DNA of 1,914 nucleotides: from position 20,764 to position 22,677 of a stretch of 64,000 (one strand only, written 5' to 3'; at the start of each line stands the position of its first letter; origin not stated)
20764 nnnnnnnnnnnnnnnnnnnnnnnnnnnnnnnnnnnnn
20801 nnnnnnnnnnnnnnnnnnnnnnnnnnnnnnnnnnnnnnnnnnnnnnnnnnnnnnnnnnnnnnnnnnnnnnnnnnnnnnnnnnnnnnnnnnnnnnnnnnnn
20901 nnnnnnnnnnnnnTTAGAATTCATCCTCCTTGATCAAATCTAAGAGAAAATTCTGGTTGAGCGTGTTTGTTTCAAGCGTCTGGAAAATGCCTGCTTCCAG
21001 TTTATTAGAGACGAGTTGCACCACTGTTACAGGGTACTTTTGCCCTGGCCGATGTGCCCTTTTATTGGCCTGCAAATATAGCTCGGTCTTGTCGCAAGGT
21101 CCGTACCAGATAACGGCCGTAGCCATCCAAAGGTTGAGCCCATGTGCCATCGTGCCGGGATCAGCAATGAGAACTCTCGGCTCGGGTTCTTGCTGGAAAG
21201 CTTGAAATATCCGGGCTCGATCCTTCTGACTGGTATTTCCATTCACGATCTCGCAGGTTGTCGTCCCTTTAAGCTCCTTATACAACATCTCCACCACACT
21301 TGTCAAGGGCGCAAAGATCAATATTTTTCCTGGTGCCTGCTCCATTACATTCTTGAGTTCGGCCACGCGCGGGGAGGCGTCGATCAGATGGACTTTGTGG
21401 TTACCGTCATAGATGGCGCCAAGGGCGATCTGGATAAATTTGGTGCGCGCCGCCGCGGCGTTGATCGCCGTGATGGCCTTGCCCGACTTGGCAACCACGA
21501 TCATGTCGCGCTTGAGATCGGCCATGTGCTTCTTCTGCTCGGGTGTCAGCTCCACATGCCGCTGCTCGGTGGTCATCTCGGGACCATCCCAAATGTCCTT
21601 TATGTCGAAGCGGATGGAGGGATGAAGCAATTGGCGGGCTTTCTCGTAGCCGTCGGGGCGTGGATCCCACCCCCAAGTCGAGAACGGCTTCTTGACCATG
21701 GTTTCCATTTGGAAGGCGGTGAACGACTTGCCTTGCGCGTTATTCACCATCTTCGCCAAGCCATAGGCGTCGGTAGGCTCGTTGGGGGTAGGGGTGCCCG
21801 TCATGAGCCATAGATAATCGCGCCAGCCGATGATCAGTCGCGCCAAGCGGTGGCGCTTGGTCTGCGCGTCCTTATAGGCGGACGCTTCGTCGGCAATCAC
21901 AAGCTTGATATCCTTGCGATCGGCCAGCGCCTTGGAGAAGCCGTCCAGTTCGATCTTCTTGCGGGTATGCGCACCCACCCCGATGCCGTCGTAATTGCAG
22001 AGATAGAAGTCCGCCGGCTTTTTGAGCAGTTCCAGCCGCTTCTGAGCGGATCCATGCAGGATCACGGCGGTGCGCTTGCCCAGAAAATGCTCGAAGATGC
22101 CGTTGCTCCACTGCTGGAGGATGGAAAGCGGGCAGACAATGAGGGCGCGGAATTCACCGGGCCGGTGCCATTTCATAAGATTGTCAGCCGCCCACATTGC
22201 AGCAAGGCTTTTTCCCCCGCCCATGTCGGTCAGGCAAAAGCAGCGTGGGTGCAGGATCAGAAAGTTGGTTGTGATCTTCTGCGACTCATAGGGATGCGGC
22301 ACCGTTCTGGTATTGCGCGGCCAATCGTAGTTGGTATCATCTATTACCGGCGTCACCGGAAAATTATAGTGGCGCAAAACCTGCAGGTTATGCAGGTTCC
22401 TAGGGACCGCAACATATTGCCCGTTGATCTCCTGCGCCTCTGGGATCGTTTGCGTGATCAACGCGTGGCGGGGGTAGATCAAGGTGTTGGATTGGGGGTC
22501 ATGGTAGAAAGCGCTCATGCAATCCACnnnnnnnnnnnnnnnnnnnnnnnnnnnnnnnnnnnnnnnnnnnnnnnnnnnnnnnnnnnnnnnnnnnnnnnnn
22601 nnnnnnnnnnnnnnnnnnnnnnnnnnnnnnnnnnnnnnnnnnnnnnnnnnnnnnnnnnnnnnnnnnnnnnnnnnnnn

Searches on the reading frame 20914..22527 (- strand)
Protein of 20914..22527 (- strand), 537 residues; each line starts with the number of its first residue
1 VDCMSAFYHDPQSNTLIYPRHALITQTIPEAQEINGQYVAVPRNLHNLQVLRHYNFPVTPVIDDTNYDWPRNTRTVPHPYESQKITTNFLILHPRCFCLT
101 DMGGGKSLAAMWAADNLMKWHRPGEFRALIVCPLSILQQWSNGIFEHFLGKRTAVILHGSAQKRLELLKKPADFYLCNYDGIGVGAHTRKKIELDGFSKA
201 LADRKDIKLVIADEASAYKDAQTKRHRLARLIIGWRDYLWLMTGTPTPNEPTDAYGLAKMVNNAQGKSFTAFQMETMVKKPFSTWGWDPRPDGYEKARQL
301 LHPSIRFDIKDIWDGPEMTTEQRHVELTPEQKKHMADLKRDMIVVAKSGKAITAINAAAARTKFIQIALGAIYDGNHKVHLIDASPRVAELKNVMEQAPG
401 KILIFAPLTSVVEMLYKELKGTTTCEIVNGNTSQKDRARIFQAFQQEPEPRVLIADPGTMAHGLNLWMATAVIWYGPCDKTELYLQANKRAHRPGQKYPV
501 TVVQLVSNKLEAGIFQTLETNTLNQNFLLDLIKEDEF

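Call 9: search_protein_families(library=phrogs, proteins=[window:20914-22527:-], max_evalue=0.001)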
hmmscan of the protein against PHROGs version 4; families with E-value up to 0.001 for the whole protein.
window:20914-22527:- (537 aa): 6 families
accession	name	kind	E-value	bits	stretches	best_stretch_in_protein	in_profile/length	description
phrog_62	-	DNA, RNA and nucleotide metabolism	3.3e-93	314.3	1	69-535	687-1139/1881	DNA helicase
phrog_16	-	DNA, RNA and nucleotide metabolism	1.1e-17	64.5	2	396-506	489-600/986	DNA helicase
phrog_11354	-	unknown function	3.3e-11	43.9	1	450-533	24-109/116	-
phrog_29996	-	unknown function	2.2e-10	40.2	1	99-508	748-1142/1189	-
phrog_23807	-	unknown function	8.2e-05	21.5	0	100-262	153-323/1053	-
phrog_9690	-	DNA, RNA and nucleotide metabolism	0.00021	21.4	1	410-495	170-257/306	DNA helicase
